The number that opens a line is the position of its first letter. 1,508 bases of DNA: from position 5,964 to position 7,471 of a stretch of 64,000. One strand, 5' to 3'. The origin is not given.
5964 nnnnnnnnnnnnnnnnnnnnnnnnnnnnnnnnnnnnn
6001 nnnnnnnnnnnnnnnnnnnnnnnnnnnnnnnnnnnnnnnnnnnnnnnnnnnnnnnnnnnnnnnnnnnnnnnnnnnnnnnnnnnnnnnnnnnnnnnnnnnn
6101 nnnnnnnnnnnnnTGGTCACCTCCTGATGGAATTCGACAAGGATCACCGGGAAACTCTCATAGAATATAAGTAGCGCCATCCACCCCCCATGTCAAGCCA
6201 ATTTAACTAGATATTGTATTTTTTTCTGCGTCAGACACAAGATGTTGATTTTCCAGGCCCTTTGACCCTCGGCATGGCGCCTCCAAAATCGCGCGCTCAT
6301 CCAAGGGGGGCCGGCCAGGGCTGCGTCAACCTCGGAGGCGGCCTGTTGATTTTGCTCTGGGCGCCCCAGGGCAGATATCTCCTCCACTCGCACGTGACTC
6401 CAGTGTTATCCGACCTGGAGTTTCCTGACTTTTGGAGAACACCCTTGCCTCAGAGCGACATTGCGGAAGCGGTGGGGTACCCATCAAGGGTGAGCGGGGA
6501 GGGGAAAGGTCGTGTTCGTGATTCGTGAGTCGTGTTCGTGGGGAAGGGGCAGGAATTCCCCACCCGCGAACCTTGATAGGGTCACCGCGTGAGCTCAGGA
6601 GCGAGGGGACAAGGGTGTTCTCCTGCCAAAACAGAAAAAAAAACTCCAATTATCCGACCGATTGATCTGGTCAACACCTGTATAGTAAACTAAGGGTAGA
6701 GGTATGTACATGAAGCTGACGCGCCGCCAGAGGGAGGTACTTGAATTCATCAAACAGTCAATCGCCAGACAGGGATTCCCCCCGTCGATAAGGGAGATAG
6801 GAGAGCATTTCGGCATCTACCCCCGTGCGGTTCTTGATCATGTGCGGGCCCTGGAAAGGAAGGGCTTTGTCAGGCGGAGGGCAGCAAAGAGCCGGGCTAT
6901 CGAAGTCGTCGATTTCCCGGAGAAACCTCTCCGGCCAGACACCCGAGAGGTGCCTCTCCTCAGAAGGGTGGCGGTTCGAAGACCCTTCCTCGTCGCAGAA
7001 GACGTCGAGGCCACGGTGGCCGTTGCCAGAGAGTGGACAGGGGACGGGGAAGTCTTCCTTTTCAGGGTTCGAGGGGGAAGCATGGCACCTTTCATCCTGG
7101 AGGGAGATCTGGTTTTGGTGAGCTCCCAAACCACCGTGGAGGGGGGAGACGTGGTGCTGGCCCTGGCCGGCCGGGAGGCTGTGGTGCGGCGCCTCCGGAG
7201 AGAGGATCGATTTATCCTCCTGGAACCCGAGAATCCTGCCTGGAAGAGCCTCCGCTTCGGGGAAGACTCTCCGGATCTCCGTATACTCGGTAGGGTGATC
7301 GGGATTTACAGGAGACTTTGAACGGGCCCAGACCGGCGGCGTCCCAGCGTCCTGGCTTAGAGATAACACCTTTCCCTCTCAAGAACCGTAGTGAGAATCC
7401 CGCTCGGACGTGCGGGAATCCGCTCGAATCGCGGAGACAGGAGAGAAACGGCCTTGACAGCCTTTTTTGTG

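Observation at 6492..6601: About 110-bp repeat with an internal 7-bp tandem array (TCGTGNN)x4-5, present twice in inverted orientation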

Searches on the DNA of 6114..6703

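Call 8: search_rna_families(source=window, start=6114, end=6703, threshold=evalue, max_evalue=10, show_alignments=2)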
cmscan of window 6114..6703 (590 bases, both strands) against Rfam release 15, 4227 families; matches with E-value up to 10: 2.
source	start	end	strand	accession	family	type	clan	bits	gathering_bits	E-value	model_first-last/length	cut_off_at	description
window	6277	6342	-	RF03451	mir-3188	Gene; miRNA;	-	21.7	93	0.49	1-86/86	no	mir-3188 microRNA precursor family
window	6232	6374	+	RF02193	TCL6_3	Gene; lncRNA;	-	10.5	40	9.6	1-139/139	no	T-cell leukemia/lymphoma 6 conserved region 3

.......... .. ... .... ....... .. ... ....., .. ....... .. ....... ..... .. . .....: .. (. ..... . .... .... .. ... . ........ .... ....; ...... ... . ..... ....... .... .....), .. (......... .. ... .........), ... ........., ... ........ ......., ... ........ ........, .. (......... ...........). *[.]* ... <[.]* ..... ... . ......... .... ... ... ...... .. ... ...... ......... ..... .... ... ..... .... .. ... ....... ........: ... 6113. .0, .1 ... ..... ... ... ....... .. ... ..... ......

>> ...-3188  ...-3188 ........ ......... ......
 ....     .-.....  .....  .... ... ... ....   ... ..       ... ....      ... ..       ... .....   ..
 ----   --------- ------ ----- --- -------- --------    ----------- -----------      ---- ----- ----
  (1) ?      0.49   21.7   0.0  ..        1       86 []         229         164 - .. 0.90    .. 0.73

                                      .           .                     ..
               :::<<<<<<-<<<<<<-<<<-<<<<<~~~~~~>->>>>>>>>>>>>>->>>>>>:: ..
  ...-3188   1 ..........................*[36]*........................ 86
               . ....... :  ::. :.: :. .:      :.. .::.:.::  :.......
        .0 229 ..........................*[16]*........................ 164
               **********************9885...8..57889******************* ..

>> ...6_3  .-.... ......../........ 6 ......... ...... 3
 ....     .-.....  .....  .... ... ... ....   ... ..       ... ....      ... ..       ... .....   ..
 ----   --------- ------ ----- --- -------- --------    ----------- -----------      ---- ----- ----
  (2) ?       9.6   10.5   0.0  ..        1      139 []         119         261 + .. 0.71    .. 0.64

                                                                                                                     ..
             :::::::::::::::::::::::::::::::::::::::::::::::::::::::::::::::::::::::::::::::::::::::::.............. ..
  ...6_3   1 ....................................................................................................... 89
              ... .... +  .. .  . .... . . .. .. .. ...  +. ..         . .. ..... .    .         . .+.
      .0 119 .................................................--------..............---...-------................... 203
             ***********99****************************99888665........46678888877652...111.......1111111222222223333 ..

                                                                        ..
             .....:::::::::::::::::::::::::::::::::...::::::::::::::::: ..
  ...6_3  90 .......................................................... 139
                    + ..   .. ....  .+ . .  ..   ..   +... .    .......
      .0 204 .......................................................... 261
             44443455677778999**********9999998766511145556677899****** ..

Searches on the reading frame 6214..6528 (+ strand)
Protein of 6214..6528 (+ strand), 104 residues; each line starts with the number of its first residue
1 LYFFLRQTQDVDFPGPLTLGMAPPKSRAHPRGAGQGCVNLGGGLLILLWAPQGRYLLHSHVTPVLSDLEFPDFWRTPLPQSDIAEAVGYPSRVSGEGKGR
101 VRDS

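Call 84: search_protein_families(library=pfam, proteins=[window:6214-6528:+], max_evalue=0.1)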
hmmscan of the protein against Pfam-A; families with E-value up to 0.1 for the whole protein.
window:6214-6528:+ (104 aa): 0 families

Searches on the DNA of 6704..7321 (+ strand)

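Call 80: search_dna_similar(query=L114:7931-8229:+, collection=plasmids, mode=distant, max_evalue=0.01, max_rows=10)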
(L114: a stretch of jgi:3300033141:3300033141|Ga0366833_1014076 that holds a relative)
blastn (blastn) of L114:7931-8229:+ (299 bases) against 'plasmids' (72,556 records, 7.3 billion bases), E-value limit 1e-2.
No match.
